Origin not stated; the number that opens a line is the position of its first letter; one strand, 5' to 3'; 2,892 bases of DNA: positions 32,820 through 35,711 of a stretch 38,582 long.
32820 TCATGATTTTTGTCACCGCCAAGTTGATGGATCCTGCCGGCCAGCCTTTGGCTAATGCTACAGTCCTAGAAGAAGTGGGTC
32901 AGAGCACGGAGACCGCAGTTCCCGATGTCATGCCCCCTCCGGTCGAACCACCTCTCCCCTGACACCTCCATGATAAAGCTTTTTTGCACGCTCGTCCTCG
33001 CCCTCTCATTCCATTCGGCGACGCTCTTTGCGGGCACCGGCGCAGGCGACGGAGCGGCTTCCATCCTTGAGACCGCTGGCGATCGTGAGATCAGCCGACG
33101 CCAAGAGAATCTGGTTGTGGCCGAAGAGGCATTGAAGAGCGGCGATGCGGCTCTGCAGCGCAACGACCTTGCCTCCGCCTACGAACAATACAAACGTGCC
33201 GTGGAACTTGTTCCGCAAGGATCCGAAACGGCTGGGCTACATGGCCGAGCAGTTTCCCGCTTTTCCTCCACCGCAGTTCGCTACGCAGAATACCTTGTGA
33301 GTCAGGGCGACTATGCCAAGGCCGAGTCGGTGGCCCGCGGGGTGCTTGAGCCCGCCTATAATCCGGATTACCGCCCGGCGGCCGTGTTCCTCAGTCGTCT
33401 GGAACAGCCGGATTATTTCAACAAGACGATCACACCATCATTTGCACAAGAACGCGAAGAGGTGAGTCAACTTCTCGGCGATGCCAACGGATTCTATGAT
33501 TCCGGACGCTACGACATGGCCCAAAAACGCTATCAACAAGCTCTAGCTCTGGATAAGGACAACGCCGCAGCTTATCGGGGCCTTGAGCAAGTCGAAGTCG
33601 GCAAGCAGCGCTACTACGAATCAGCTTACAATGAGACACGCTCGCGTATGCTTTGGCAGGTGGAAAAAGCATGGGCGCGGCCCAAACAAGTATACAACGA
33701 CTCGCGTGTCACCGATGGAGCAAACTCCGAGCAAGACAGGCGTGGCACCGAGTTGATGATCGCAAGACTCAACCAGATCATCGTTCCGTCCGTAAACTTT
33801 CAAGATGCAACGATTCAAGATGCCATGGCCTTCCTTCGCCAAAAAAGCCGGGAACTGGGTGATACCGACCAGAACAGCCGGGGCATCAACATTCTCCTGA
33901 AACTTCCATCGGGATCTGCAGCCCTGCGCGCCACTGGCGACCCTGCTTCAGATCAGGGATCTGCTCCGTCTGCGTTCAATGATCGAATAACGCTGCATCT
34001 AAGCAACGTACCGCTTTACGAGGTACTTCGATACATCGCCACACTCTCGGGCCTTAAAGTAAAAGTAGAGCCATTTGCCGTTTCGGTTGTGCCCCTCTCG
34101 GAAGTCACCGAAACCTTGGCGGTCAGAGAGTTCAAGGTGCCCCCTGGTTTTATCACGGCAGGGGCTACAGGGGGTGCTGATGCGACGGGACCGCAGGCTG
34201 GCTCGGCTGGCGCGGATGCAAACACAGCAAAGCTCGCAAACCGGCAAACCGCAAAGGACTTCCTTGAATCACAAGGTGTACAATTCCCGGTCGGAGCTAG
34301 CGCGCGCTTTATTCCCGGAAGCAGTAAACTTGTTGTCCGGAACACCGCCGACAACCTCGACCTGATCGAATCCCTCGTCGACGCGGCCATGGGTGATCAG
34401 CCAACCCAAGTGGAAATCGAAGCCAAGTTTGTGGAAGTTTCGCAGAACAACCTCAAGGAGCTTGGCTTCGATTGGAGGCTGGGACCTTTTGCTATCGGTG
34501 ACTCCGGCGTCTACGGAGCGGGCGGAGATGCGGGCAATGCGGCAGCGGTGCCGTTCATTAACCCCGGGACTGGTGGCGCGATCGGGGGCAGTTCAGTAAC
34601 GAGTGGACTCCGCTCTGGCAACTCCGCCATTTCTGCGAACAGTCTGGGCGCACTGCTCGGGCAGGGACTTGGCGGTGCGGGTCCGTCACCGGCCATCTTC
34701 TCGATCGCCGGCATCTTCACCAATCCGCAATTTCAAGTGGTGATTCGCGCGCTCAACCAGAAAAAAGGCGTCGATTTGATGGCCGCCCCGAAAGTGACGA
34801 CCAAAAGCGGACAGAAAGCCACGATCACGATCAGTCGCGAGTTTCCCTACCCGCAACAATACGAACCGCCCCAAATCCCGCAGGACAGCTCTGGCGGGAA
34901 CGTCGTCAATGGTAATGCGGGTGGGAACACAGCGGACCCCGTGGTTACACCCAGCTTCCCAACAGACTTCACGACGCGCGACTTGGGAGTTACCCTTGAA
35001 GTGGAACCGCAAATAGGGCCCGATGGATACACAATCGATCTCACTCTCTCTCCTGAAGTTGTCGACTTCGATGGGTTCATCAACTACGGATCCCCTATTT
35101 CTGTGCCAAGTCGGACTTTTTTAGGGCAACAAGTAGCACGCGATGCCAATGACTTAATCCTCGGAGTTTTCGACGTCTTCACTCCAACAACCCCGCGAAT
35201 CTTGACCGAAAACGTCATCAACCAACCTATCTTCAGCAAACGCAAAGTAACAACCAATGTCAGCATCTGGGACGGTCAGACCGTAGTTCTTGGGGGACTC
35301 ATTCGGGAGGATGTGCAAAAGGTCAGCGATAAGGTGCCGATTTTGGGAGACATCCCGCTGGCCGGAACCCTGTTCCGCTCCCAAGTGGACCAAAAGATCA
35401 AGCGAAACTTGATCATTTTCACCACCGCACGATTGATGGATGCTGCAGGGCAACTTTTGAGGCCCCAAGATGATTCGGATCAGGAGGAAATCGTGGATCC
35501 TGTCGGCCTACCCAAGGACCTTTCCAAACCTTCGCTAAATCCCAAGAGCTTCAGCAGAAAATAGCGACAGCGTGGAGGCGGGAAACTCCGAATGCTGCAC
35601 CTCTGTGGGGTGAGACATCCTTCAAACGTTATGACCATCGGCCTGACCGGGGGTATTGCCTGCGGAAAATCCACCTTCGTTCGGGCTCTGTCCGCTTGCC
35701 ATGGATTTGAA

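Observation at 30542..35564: Tandem paralogous secretins, each with a built-in TPR-like N-terminal region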

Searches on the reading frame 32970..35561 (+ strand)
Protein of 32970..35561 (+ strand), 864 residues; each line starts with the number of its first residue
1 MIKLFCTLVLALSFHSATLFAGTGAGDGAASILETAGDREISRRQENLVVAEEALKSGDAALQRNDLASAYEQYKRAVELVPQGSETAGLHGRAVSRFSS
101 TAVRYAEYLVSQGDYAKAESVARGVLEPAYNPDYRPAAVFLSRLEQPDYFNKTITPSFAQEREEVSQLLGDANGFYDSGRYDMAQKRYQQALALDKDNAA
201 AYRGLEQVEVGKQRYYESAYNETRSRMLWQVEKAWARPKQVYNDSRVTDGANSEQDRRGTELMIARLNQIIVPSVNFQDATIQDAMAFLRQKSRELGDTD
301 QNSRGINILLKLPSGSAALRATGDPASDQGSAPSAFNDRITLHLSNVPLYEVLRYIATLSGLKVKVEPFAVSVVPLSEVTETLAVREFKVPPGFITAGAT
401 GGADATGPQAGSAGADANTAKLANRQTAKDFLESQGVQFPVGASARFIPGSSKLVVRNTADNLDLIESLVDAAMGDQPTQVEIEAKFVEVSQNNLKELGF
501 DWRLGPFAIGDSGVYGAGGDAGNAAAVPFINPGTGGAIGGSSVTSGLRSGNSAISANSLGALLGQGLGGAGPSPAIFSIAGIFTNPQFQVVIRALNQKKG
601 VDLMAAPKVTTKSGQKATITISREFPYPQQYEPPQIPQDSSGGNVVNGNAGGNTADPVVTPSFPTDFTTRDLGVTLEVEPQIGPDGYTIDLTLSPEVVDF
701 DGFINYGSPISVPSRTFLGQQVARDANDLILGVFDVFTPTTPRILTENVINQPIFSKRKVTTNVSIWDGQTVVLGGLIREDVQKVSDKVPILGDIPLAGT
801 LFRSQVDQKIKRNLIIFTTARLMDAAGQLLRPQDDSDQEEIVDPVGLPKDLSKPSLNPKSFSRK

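Call 4: search_protein_families(library=pfam, proteins=[window:32970-35561:+], max_evalue=0.1)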
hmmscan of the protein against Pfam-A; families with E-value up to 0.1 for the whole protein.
window:32970-35561:+ (864 aa): 10 families
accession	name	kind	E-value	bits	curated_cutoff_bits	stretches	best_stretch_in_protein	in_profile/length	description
PF00263.26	Secretin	-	2.1e-33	115.7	27.5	1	594-823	1-168/169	Bacterial type II and III secretion system protein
PF13414.12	TPR_11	-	6.4e-09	35.8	26.8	2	175-205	4-34/42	TPR repeat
PF13428.12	TPR_14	-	2.6e-06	28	23.5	0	175-205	11-41/44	Tetratricopeptide repeat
PF13432.12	TPR_16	-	8.3e-06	26.6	32.7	1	172-205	4-37/65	Tetratricopeptide repeat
PF07719.23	TPR_2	-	1e-05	25.7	27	1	173-198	9-34/34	Tetratricopeptide repeat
PF14559.12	TPR_19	-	0.00013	22.6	25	1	177-205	3-31/68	Tetratricopeptide repeat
PF13176.12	TPR_7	-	0.00051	20.4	27.9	1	174-198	8-32/36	Tetratricopeptide repeat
PF13424.12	TPR_12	-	0.0015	19.1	30.1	0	175-196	55-76/77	Tetratricopeptide repeat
PF00515.34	TPR_1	-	0.013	15.7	27.8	0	173-198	9-34/34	Tetratricopeptide repeat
PF13181.12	TPR_8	-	0.014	16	25.7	0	177-198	13-34/34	Tetratricopeptide repeat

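Call 7: search_protein_families(library=ncbifam, proteins=[window:32970-35561:+], max_evalue=0.01)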
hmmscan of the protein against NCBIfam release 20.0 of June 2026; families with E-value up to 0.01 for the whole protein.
window:32970-35561:+ (864 aa): 10 families
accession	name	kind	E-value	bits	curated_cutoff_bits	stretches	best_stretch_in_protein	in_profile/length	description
NF042912.1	Amuc_1098_fam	equivalog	1.8e-255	849.9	750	1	10-831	4-804/805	Amuc_1098 family type IV pilus outer membrane protein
TIGR02517.1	type_II_gspD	equivalog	6.8e-42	143.7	351.35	2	751-823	518-590/600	type II secretion system secretin GspD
TIGR02515.1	IV_pilus_PilQ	subfamily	3e-37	128.6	284.35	2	751-823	355-427/428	type IV pilus secretin PilQ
TIGR02519.1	pilus_MshL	equivalog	2.4e-29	102.3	250.2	2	746-822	213-289/290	pilus (MSHA type) biogenesis protein MshL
NF010083.0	PRK13568.1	equivalog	7.9e-27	94.1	554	2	756-824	350-418/419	DNA uptake porin HofQ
TIGR02516.1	type_III_yscC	equivalog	1.7e-21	76.4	238.45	2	746-823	384-461/463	type III secretion system outer membrane ring subunit SctC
NF007851.2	PRK10560.1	exception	5.1e-20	71.7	598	2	756-824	342-410/412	DNA uptake porin HofQ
NF011873.0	PRK15346.1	equivalog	6.5e-15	54.8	524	2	757-809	428-480/499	EscC/YscC/HrcC family type III secretion system outer membrane ring protein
NF040658.1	Myxo_OME_TraC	equivalog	0.0022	16.7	500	0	53-126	36-109/602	outer membrane exchange accessory lipoprotein TraC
TIGR02520.1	pilus_B_mal_scr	equivalog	0.0062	15.1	287.65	0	349-504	131-298/513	PilN family type IVB pilus formation outer membrane protein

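Call 22: find_homologous_proteins(query=window:32970-35561:+, max_evalue=1e-10)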
Query window:32970-35561:+ (864 aa): 2278 proteins with E <= 1e-10 among 8000 candidates; the best 120 are listed.
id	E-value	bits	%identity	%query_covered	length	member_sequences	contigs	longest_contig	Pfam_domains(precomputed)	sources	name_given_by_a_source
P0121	0.0e+0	1904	100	100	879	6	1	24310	PF13414.13,PF00263.27,PF13428.13,PF07719.24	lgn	-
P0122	0.0e+0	1417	76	100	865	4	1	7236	PF14559.13,PF13414.13,PF00263.27,PF07719.24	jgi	-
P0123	0.0e+0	1311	71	97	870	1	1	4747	PF00263.27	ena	-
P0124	0.0e+0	1310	70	100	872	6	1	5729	PF00263.27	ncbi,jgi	jgi:general secretion pathway protein D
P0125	0.0e+0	1306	70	98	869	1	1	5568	PF00263.27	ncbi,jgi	jgi:general secretion pathway protein D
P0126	0.0e+0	1299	69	100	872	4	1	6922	PF00263.27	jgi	jgi:general secretion pathway protein D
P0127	0.0e+0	1288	69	100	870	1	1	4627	PF00263.27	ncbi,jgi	jgi:general secretion pathway protein D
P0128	0.0e+0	1283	68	100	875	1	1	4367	PF00263.27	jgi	jgi:general secretion pathway protein D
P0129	0.0e+0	1280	69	99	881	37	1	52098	PF00263.27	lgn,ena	-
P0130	0.0e+0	1275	68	100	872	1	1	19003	PF00263.27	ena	-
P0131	0.0e+0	1272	68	100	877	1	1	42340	PF00263.27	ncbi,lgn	ncbi:MAG: Amuc_1098 family type IV pilus outer membrane protein [Chthoniobacterales bacterium]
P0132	0.0e+0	1271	68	100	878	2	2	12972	PF00263.27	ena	-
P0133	0.0e+0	1269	70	96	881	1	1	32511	PF00263.27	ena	-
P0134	0.0e+0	1266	71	96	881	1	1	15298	PF14559.13,PF13414.13,PF00263.27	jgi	jgi:general secretion pathway protein D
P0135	0.0e+0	1264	68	100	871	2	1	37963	PF13414.13,PF00263.27,PF07719.24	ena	-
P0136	0.0e+0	1263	68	98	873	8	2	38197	PF14559.13,PF13414.13,PF00263.27,PF13428.13,PF07719.24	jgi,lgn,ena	-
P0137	0.0e+0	1262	69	96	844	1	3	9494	PF14559.13,PF13414.13,PF00263.27,PF07719.24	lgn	-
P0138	0.0e+0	1262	67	98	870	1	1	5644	PF14559.13,PF13414.13,PF00263.27,PF07719.24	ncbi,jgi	jgi:general secretion pathway protein D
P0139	0.0e+0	1260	67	100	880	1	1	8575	PF00263.27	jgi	jgi:general secretion pathway protein D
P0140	0.0e+0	1260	68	100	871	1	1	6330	PF00263.27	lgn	-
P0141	0.0e+0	1259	68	100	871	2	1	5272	PF13414.13,PF00263.27,PF07719.24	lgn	-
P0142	0.0e+0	1252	69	97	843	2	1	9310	PF14559.13,PF13414.13,PF00263.27,PF13428.13,PF07719.24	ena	-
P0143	0.0e+0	1251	68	99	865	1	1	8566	PF00263.27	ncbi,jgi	ncbi:MAG: hypothetical protein RIQ71_1762 [Verrucomicrobiota bacterium]|jgi:general secretion pathwa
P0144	0.0e+0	1249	67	100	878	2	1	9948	PF00263.27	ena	-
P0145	0.0e+0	1249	70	93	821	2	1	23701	PF00263.27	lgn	-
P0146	0.0e+0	1248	67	100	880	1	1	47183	PF00263.27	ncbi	ncbi:MAG: Amuc_1098 family type IV pilus outer membrane protein [Chthoniobacterales bacterium]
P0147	0.0e+0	1240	67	99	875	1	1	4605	PF00263.27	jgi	jgi:general secretion pathway protein D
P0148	0.0e+0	1239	66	100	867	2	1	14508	PF14559.13,PF13414.13,PF00263.27,PF07719.24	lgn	-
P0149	0.0e+0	1238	67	100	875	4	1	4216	PF14559.13,PF13414.13,PF00263.27,PF13428.13,PF07719.24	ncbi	ncbi:MAG: Amuc_1098 family type IV pilus outer membrane protein [Chthoniobacterales bacterium]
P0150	0.0e+0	1232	66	96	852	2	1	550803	PF00263.27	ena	-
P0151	0.0e+0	1230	66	99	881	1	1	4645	PF00263.27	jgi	-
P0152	0.0e+0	1225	67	98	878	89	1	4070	PF13414.13,PF00263.27,PF07719.24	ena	-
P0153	0.0e+0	1224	66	100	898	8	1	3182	PF00263.27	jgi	jgi:general secretion pathway protein D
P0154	0.0e+0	1221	66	98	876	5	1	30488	PF14559.13,PF00263.27,PF13428.13,PF07719.24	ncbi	-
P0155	0.0e+0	1221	66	100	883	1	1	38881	PF00263.27,PF07719.24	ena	-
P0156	0.0e+0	1220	67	100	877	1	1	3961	PF14559.13,PF13414.13,PF00263.27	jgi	-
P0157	0.0e+0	1220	66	98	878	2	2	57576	PF13414.13,PF13432.13,PF00263.27,PF13428.13,PF07719.24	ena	-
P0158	0.0e+0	1219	66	98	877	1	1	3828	PF00263.27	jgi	jgi:general secretion pathway protein D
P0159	0.0e+0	1218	66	100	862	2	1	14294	PF13414.13,PF00263.27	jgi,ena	jgi:general secretion pathway protein D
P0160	0.0e+0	1217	66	100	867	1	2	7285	PF14559.13,PF13414.13,PF00263.27,PF07719.24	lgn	-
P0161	0.0e+0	1217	66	100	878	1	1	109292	PF13414.13,PF13432.13,PF00263.27,PF13428.13,PF07719.24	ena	-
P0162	0.0e+0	1217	66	99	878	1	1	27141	PF13414.13,PF13432.13,PF00263.27,PF07719.24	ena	-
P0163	0.0e+0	1216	66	98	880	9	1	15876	PF13414.13,PF13432.13,PF00263.27,PF07719.24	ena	-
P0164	0.0e+0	1215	66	100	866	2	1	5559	PF13414.13,PF00263.27,PF07719.24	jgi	-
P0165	0.0e+0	1215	66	98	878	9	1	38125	PF13414.13,PF13432.13,PF00263.27,PF07719.24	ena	-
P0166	0.0e+0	1215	67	98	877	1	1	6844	PF00263.27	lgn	-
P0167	0.0e+0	1214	66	99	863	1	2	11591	PF00263.27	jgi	jgi:general secretion pathway protein D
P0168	0.0e+0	1213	66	98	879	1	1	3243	PF13414.13,PF13432.13,PF00263.27,PF07719.24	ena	-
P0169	0.0e+0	1212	65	99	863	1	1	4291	PF00263.27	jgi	jgi:general secretion pathway protein D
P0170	0.0e+0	1212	65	100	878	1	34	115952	PF13432.13,PF00263.27,PF07719.24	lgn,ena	-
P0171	0.0e+0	1212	66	100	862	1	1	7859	PF13414.13,PF00263.27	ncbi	-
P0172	0.0e+0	1211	66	98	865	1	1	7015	PF13432.13,PF00263.27,PF07719.24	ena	-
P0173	0.0e+0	1211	65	100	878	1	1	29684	PF13432.13,PF00263.27,PF07719.24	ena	-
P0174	0.0e+0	1210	66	98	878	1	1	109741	PF13414.13,PF13432.13,PF00263.27,PF13428.13,PF07719.24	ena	-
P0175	0.0e+0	1210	67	98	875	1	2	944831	PF14559.13,PF13414.13,PF00263.27,PF07719.24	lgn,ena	-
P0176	0.0e+0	1210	67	98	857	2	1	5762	PF13414.13,PF00263.27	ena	-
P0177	0.0e+0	1209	65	99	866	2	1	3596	PF13414.13,PF00263.27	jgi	jgi:general secretion pathway protein D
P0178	0.0e+0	1209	66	98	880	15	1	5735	PF13414.13,PF13432.13,PF00263.27,PF07719.24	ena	-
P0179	0.0e+0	1209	66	99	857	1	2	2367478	PF13414.13,PF00263.27,PF07719.24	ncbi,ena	-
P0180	0.0e+0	1208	66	98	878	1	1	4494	PF13432.13,PF00263.27,PF07719.24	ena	-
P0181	0.0e+0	1208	65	100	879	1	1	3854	PF13414.13,PF13432.13,PF00263.27,PF07719.24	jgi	jgi:general secretion pathway protein D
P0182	0.0e+0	1208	65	99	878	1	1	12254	PF13432.13,PF00263.27,PF07719.24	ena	-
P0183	0.0e+0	1208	66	98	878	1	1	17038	PF13414.13,PF13432.13,PF00263.27,PF13428.13,PF07719.24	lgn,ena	-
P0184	0.0e+0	1207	65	99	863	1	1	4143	PF13414.13,PF00263.27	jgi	jgi:general secretion pathway protein D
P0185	0.0e+0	1206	65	98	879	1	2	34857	PF13414.13,PF13432.13,PF00263.27,PF13428.13,PF07719.24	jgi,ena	jgi:general secretion pathway protein D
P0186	0.0e+0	1206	65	100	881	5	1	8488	PF13414.13,PF00263.27,PF07719.24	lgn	-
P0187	0.0e+0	1205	65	100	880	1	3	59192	PF13414.13,PF00263.27,PF07719.24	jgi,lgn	-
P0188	0.0e+0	1205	65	100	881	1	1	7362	PF13414.13,PF00263.27,PF07719.24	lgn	-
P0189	0.0e+0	1204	65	100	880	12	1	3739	PF13414.13,PF13432.13,PF00263.27,PF07719.24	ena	-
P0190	0.0e+0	1203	66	98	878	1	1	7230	PF14559.13,PF13414.13,PF00263.27,PF07719.24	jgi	jgi:general secretion pathway protein D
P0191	0.0e+0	1203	67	96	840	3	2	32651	PF00263.27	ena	-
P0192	0.0e+0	1203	66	98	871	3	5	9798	PF13414.13,PF00263.27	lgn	-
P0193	0.0e+0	1201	66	98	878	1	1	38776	PF13414.13,PF13432.13,PF00263.27,PF07719.24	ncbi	-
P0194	0.0e+0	1201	66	98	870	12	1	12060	PF13414.13,PF00263.27,PF07719.24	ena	-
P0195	0.0e+0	1200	64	100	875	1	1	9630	PF00263.27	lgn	-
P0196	0.0e+0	1200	67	98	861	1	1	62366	PF13414.13,PF00263.27,PF07719.24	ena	-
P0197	0.0e+0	1200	65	100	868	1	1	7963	PF00263.27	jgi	jgi:general secretion pathway protein D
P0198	0.0e+0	1200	67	98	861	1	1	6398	PF13414.13,PF00263.27,PF07719.24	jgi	jgi:general secretion pathway protein D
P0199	0.0e+0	1199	65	100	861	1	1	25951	PF13414.13,PF00263.27,PF07719.24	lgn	-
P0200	0.0e+0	1199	66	98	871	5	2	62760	PF00263.27,PF07719.24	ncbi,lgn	-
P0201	0.0e+0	1198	65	98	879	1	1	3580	PF13432.13,PF00263.27,PF07719.24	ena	-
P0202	0.0e+0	1198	64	100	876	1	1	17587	PF14559.13,PF13414.13,PF00263.27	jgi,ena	jgi:general secretion pathway protein D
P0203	0.0e+0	1198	65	100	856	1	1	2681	PF13414.13,PF00263.27,PF07719.24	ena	-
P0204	0.0e+0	1198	64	100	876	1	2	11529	PF14559.13,PF13414.13,PF00263.27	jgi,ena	jgi:general secretion pathway protein D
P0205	0.0e+0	1197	65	98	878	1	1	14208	PF13414.13,PF00263.27,PF13428.13,PF07719.24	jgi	jgi:general secretion pathway protein D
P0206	0.0e+0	1197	65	98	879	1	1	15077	PF13414.13,PF13432.13,PF00263.27,PF13428.13,PF07719.24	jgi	jgi:general secretion pathway protein D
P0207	0.0e+0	1196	67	98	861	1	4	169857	PF13414.13,PF00263.27,PF07719.24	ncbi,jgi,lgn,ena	jgi:general secretion pathway protein D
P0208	0.0e+0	1196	65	98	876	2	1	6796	PF14559.13,PF13414.13,PF00263.27,PF13428.13,PF07719.24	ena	-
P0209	0.0e+0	1196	66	98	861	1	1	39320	PF13414.13,PF00263.27,PF07719.24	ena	-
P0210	0.0e+0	1195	67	97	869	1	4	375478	PF00263.27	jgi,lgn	jgi:general secretion pathway protein D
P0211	0.0e+0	1194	65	98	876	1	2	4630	PF13414.13,PF00263.27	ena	-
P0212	0.0e+0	1194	65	98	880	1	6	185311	PF13414.13,PF00263.27,PF13428.13,PF07719.24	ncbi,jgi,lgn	jgi:general secretion pathway protein D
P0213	0.0e+0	1193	66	98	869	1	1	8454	PF13414.13,PF00263.27,PF07719.24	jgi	jgi:general secretion pathway protein D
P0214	0.0e+0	1193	67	96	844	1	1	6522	PF00263.27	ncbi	-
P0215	0.0e+0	1193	66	94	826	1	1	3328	PF00263.27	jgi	-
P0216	0.0e+0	1192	66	99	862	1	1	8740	PF14559.13,PF13414.13,PF00263.27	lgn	-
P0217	0.0e+0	1192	65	98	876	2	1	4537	PF13414.13,PF00263.27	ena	-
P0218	0.0e+0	1192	64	100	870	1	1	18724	PF00263.27,PF07719.24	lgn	-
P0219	0.0e+0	1191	65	100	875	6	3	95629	PF13414.13,PF00263.27,PF13428.13,PF07719.24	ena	-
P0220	0.0e+0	1191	65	99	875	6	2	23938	PF00263.27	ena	-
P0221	0.0e+0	1191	67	97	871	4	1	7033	PF14559.13,PF13414.13,PF00263.27,PF13428.13,PF07719.24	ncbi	-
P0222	0.0e+0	1191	65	100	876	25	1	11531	PF14559.13,PF13414.13,PF00263.27,PF13428.13,PF07719.24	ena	-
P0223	0.0e+0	1190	64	100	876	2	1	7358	PF14559.13,PF13414.13,PF00263.27,PF07719.24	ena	-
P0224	0.0e+0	1189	64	98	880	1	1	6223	PF00263.27,PF07719.24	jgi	-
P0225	0.0e+0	1189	66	98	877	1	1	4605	PF14559.13,PF00263.27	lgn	-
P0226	0.0e+0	1189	66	98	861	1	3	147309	PF13414.13,PF00263.27,PF07719.24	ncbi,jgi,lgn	jgi:general secretion pathway protein D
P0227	0.0e+0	1189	64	98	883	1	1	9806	PF00263.27,PF07719.24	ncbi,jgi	jgi:general secretion pathway protein D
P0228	0.0e+0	1189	65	98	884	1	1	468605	PF14559.13,PF13414.13,PF00263.27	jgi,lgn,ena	jgi:general secretion pathway protein D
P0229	0.0e+0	1186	65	98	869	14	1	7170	PF00263.27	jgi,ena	jgi:general secretion pathway protein D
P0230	0.0e+0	1185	64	99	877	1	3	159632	PF00263.27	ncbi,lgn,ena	-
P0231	0.0e+0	1184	64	99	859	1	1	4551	PF00263.27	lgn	-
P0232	0.0e+0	1183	64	100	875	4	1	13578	PF14559.13,PF13414.13,PF00263.27,PF13428.13,PF07719.24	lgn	-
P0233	0.0e+0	1182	62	100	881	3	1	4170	PF00263.27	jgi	-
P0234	0.0e+0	1181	64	100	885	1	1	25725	PF14559.13,PF13414.13,PF00263.27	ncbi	-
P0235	0.0e+0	1178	64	100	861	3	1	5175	PF13414.13,PF00263.27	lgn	-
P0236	0.0e+0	1178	64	100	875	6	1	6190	PF13414.13,PF00263.27,PF07719.24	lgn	-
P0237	0.0e+0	1177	64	100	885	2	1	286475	PF00263.27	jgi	jgi:general secretion pathway protein D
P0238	0.0e+0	1174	65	100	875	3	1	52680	PF14559.13,PF00263.27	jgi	jgi:general secretion pathway protein D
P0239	0.0e+0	1174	65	99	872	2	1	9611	PF13414.13,PF00263.27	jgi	jgi:general secretion pathway protein D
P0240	0.0e+0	1174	64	100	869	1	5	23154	PF00263.27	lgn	-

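Call 36: predict_structure(alignment_id=A1)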
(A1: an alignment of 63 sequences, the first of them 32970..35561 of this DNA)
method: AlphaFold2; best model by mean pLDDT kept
length: 864 residues; sequences in the alignment: 63
mean_pLDDT: 68.5   pTM: 0.37
mean pLDDT of the five models: 68.5, 68.0, 65.8, 65.8, 62.7
residues with pLDDT >= 90: 139; 70-90: 344; 50-70: 152; < 50: 229
segments of 3 or more residues with pLDDT < 50: 20-29, 238-250, 316-332, 397-424, 500-532, 535-578, 641-652, 725-735, 781-809, 837-864
pLDDT, mean of each block of 10 residues (from residue 1): 67 59 40 65 89 97 96 96 88 96 95 88 93 94 78 64 91 93 95 89 93 85 79 60 40 70 86 88 88 81 77 54 41 61 90 89 85 78 79 58 33 33 60 87 82 84 85 68 83 62 37 31 38 46 29 31 32 38 64 68 76 84 80 66 42 58 78 86 80 83 68 63 47 51 67 76 80 65 42 40 43 78 74 49 39 40 35
secondary structure, 60 per line:
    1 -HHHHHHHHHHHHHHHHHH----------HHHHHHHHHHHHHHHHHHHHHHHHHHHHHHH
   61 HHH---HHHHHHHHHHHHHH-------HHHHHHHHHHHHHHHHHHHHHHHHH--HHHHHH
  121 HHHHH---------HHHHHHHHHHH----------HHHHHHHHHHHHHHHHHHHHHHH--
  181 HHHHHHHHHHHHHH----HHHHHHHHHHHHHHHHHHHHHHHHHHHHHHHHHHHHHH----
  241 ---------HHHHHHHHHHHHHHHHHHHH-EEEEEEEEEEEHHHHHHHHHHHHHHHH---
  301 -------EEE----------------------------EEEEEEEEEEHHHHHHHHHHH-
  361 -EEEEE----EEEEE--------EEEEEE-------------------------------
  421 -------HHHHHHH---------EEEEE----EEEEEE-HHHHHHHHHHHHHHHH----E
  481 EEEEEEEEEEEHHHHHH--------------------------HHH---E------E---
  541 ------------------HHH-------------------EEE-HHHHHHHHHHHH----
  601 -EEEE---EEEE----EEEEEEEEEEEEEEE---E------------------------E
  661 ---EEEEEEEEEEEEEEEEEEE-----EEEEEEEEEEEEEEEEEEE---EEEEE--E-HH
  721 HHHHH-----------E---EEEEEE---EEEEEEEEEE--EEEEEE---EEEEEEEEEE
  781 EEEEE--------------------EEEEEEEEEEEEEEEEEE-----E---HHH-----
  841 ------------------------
elements in order (helices of 4 or more, strands of 3 or more residues): H2-19 H30-63 H67-80 H88-112 H115-125 H135-145 H156-178 H181-194 H199-236 H250-269 E271-281 H282-297 E308-310 E339-348 H349-359 E362-366 E371-375 E384-389 H428-434 E444-448 E453-458 H460-475 E480-491 H492-497 E581-583 H585-596 E602-605 E609-612 E617-631 E664-682 E688-706 E710-714 H719-725 E741-746 E750-759 E762-767 E771-785 E806-823
